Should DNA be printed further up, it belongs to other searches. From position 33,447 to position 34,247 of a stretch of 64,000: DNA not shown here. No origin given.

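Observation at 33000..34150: AT-rich (~30% GC) islet carrying a translationally coupled small ORF + PIN-domain pair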

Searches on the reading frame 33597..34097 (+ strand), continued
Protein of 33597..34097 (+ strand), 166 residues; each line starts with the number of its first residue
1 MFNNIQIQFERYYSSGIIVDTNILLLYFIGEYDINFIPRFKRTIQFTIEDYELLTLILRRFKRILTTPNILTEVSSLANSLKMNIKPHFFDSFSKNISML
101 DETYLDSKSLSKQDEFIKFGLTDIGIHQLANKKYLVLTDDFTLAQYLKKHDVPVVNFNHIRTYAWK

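Call 55: search_dna_similar(query=window:33597-34094:+, collection=plasmids, mode=protein, max_rows=15, max_evalue=0.001)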
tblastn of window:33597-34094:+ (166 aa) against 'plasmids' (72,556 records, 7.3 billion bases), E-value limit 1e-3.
Records with a match: 5; places in all: 5; records where one place covers at least 80% of the query: 5.
Best place of each record, by identity: <60% 5.
By first word of the organism name: Nostoc 2; Allocoleopsis 1; Leptolyngbya 1; Kovacikia 1.
By predicted mobility (MOB-suite, as given by PLSDB): non-mobilizable 4; conjugative 1.
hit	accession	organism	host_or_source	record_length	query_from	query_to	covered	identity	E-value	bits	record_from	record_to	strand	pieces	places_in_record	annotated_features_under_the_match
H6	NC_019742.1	Allocoleopsis franciscana PCC 7113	-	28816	9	166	95%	51.9%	3e-46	167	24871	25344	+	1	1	PIN domain-containing protein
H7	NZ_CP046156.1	Leptolyngbya sp. BL0902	cell culture,open pond on an algae farm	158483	1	166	100%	47.6%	9e-42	154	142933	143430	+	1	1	PIN domain-containing protein | hypothetical protein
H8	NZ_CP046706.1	Nostoc sp. ATCC 53789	-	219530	9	165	95%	49.7%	2e-42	157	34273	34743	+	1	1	PIN domain-containing protein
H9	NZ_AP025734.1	Nostoc cf. commune SO-36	-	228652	5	165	97%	48.4%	5e-42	155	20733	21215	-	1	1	PIN domain-containing protein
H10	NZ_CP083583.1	Kovacikia minuta CCNUW1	cell culture,fresh water lake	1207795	1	165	99%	44.2%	6e-42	155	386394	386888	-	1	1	record has no annotation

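Call 56: search_dna_similar(query=window:33597-34094:+, collection=phages, mode=protein, max_rows=15, max_evalue=0.001)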
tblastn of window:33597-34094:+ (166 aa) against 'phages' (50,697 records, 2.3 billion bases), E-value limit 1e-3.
No match.

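Call 58: get_annotated_region(hit=H6, flank=6000)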
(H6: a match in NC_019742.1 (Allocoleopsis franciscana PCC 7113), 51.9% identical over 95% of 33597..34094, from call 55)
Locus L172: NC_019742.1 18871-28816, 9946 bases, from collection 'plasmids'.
description: Allocoleopsis franciscana PCC 7113 plasmid pMIC7113.06, complete sequence
organism: Allocoleopsis franciscana PCC 7113 (NCBI taxid 1173027)
taxonomy: Bacteria; Cyanobacteriota; Cyanophyceae; Coleofasciculales; Coleofasciculaceae; Allocoleopsis; Allocoleopsis franciscana; Allocoleopsis franciscana PCC 7113
host: -; source: -; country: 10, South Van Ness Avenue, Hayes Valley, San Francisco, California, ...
typing (MOB-suite, as given by PLSDB): non-mobilizable
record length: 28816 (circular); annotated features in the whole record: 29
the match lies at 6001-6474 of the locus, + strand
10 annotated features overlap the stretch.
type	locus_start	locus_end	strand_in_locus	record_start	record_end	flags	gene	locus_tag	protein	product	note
CDS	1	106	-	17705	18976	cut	-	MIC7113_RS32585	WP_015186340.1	tyrosine-type recombinase/integrase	GO:0015074 - DNA integration [Evidence IEA]; GO:0006310 - DNA recombination [Evidence IEA]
CDS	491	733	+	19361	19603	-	-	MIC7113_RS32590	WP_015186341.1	hypothetical protein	-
CDS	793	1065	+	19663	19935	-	-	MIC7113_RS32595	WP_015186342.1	hypothetical protein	-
CDS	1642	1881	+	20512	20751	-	-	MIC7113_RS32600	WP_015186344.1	helix-turn-helix transcriptional regulator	-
CDS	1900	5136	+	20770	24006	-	-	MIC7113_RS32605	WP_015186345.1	DUF499 domain-containing protein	-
CDS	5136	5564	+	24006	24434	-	-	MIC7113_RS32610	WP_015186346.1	hypothetical protein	-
CDS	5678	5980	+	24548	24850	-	-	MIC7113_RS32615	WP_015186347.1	hypothetical protein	-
CDS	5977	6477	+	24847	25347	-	-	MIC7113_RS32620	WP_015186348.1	PIN domain-containing protein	-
CDS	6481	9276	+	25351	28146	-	-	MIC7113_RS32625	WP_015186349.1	DUF1156 domain-containing protein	-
CDS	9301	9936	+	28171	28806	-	-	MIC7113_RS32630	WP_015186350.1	hypothetical protein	-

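Call 59: get_annotated_region(hit=H8, flank=6000)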
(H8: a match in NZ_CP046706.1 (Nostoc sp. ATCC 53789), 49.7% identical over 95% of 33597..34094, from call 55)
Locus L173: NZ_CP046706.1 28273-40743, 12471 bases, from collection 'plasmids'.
description: Nostoc sp. ATCC 53789 plasmid pNsp_c, complete sequence
organism: Nostoc sp. ATCC 53789 (NCBI taxid 76335)
taxonomy: Bacteria; Cyanobacteriota; Cyanophyceae; Nostocales; Nostocaceae; Nostoc; Nostoc sp. ATCC 53789
host: -; source: -; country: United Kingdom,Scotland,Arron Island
typing (MOB-suite, as given by PLSDB): non-mobilizable; replicon rep_cluster_317; mating-pair formation MPF_T
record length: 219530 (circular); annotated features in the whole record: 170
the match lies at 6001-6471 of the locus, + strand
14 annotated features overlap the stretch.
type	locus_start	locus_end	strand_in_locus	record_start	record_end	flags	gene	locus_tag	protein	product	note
CDS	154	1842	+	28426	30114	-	-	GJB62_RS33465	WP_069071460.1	hypothetical protein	-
CDS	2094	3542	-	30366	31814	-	-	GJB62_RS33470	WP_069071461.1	ThiF family adenylyltransferase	-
CDS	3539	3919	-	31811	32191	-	-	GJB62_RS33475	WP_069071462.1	hypothetical protein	-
CDS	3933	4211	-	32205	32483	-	-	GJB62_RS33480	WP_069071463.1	multiubiquitin domain-containing protein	-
CDS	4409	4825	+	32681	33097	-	-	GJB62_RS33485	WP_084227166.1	helix-turn-helix transcriptional regulator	-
CDS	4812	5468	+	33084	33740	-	-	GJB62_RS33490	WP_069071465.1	ImmA/IrrE family metallo-endopeptidase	-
CDS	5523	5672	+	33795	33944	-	-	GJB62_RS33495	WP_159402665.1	hypothetical protein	-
CDS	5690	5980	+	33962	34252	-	-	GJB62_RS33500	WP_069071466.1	hypothetical protein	-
CDS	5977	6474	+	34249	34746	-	-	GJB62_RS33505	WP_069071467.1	PIN domain-containing protein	-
CDS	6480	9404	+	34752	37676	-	-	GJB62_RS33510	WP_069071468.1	DUF1156 domain-containing protein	-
CDS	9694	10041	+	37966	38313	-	-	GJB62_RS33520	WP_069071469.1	hypothetical protein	-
CDS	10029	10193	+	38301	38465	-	-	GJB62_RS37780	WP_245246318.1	type II toxin-antitoxin system RelE/ParE family toxin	-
CDS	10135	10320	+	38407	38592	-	-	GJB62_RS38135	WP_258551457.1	hypothetical protein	-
CDS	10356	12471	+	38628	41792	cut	-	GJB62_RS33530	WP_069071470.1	helicase-related protein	-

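Call 64: search_protein_families(library=padloc, proteins=[L172:1900-5136:+, L172:5136-5564:+, L172:6481-9276:+, L172:9301-9936:+, L173:10356-12470:+, L173:4409-4825:+, L173:4812-5468:+], max_evalue=0.00001)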
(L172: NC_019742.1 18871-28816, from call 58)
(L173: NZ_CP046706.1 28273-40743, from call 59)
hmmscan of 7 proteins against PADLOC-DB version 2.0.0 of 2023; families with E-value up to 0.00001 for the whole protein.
L172:1900-5136:+ (1078 aa): 2 families
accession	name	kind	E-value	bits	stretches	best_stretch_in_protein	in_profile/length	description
PDLC00662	HmaC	-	5.2e-101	337.4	1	10-679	11-681/941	AAA+ ATPase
PDLC02192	DUF499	-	5.7e-46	154.8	1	41-718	32-672/1022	-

L172:5136-5564:+ (142 aa): 0 families

L172:6481-9276:+ (931 aa): 11 families
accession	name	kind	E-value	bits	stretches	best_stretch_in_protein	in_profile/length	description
PDLC00661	HmaB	-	8.3e-72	240.4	2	191-824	266-874/973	DNA-adenine methylase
PDLC00660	HmaB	-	8.5e-71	237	2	192-824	266-868/967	DNA-adenine methylase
PDLC02189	DUF1156_MTase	-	1.8e-51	173.4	1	99-693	153-699/944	-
PDLC03352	MTase_II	-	8.9e-46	154.2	3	31-238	27-218/1023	Type II methyltransferase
PDLC03233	MTase_II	-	1e-35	121.5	1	28-671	53-643/731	Type II methyltransferase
PDLC03314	MTase_II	-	3.6e-35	119.3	2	522-692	548-698/944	Type II methyltransferase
PDLC03312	MTase_II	-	4.3e-14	49.2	1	508-658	1116-1247/1344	Type II methyltransferase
PDLC02541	PglX|PglXI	-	1.8e-13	47.6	1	501-657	474-607/919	PglXI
PDLC03346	MTase_II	-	3.2e-09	33.1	1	518-672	605-737/1068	Type II methyltransferase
PDLC04134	mad2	-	4.2e-09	33.8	0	495-677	333-452/492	mads_2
PDLC03319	MTase_II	-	1.3e-07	28.8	0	515-667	286-418/503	Type II methyltransferase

L172:9301-9936:+ (211 aa): 0 families

L173:10356-12470:+ (705 aa): 33 families (the best 25 are shown)
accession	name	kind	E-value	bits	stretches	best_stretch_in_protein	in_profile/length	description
PDLC02707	PbeA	-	2.3e-76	255.8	1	5-453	2-396/672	PbeA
PDLC02704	PbeA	-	4.5e-66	221.7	1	8-451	4-399/682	PbeA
PDLC02703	PbeA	-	1.3e-50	170.7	1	10-243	6-231/626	PbeA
PDLC02500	BrxHI|BrxHII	-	1.1e-39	134.7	2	310-498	89-287/933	BrxHI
PDLC02705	PbeA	-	2.1e-38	130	1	5-244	2-236/691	PbeA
PDLC02504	BrxHI|BrxHII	-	1.5e-37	127.1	2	259-485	60-277/971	BrxHII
PDLC02621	DrmD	-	2.5e-35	120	1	315-483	125-301/1040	DrmD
PDLC00659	HmaA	-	3.3e-35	119.3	1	309-484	102-271/1176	SNF2 helicase / DEAD-box helicase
PDLC02193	PLD_Helicase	-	2.9e-34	116.4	2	330-513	247-442/905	-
PDLC02634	DrmD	-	3.1e-33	112.6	1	312-498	92-271/900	DrmD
PDLC02843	DpdE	-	1.4e-31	107.3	1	310-499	157-313/1091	DpdE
PDLC02620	DrmD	-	2.4e-30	103.2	1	310-497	98-281/1060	DrmD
PDLC02619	DrmD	-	5e-29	99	1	304-496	25-206/872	DrmD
PDLC02840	DpdE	-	1.2e-27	94.7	1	281-383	129-232/1091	DpdE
PDLC02706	PbeA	-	2.7e-27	93.7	1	13-525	2-467/722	PbeA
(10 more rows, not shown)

L173:4409-4825:+ (138 aa): 7 families
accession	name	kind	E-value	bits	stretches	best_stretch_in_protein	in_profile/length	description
PDLC04142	capH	-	2.3e-10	39.5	1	32-115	18-97/103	capH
PDLC03951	RmrA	-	2.4e-08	31.4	1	32-96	20-82/400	-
PDLC03948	RmrA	-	1.3e-07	28.9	1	32-101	20-89/397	-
PDLC03949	RmrA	-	3.3e-07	27.5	1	32-105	14-86/363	-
PDLC02926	HTH_VI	-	3.5e-07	28.4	1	18-84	3-67/92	-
PDLC03954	RmrA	-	4.4e-07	27.2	1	12-106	6-95/380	-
PDLC03956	RmrA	-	2.5e-06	24.8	1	34-86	23-75/399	-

L173:4812-5468:+ (218 aa): 4 families
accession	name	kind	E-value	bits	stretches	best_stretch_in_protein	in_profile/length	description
PDLC04141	capP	-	3.2e-12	44.5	1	11-141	4-123/242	capP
PDLC03945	RmrA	-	2.2e-08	31.7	1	89-180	210-295/394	-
PDLC04776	PDC-M69B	-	7.3e-07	27.1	1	71-180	65-176/272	-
PDLC03954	RmrA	-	5.1e-06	23.6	1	89-145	210-266/380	-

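Call 81: find_encoding_contigs(protein=P0002, flank=5000, max_places=2)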
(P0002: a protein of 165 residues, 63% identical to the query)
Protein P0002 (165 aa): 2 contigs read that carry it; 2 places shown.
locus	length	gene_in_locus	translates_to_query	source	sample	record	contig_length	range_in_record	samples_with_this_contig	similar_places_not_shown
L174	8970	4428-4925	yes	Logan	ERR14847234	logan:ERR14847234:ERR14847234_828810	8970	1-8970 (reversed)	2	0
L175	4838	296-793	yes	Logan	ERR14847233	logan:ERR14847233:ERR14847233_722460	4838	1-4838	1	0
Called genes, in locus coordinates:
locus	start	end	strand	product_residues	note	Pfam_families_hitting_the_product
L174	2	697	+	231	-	?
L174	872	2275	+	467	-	PF00324:AA_permease, PF13520:AA_permease_2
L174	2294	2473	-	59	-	-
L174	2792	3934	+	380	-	PF05231:MASE1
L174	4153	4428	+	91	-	-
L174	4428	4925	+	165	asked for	-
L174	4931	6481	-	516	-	PF02310:B12-binding, PF04055:Radical_SAM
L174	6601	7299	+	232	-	PF10502:Peptidase_S26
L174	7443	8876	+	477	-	-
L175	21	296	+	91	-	-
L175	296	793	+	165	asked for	-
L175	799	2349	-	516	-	PF02310:B12-binding, PF04055:Radical_SAM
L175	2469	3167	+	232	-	PF10502:Peptidase_S26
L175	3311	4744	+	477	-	-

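Call 82: find_related_loci(query=A2, collection=viral_contigs, flank=5000)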
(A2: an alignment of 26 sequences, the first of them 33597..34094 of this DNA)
Query A2 (166 aa) in viral_contigs; peptide patterns used: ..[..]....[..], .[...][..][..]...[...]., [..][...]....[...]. (x = any residue, [..] = any of these).
101 stretches matched a pattern; 4 encode a relative of the query (tblastn E <= 1e-3); 4 distinct loci.
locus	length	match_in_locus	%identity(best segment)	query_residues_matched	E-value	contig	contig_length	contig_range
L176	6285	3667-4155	35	1-165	4e-30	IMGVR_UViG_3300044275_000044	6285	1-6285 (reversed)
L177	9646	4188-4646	37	11-165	5e-29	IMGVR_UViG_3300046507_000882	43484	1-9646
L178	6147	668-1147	40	5-166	1e-27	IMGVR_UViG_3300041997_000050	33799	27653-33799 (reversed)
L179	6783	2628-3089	37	15-165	3e-25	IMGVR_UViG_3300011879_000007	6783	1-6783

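Call 86: search_protein_families(library=pfam, proteins=[L178:608-1147:+, L177:4161-4646:+, L176:3661-4167:+, L179:2559-3092:+, L178:354-665:+, L177:3880-4167:+, L176:3351-3671:+, L179:2255-2602:+], max_evalue=1)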
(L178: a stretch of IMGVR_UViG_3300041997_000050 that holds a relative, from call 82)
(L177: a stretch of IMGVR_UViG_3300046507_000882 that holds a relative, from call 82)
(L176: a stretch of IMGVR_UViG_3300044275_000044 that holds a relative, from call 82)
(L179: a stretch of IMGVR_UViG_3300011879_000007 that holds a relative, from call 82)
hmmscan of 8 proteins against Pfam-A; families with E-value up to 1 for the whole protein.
L178:608-1147:+ (180 aa): 1 family
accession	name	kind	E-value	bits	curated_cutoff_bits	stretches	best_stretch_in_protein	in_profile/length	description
PF17599.7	DUF5495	-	0.057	14.1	27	1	20-81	1-62/87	Family of unknown function (DUF5495)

L177:4161-4646:+ (162 aa): 0 families

L176:3661-4167:+ (169 aa): 0 families

L179:2559-3092:+ (178 aa): 0 families

L178:354-665:+ (104 aa): 1 family
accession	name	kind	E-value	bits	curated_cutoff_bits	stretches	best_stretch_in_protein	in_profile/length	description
PF03413.25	PepSY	-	0.18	12.6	24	0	83-98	43-58/60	Peptidase propeptide and YPEB domain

L177:3880-4167:+ (96 aa): 0 families

L176:3351-3671:+ (107 aa): 0 families

L179:2255-2602:+ (116 aa): 0 families

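Call 87: search_protein_families(library=phrogs, proteins=[window:33597-34094:+], max_evalue=0.1)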
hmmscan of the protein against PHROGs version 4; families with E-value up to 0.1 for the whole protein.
window:33597-34094:+ (166 aa): 0 families
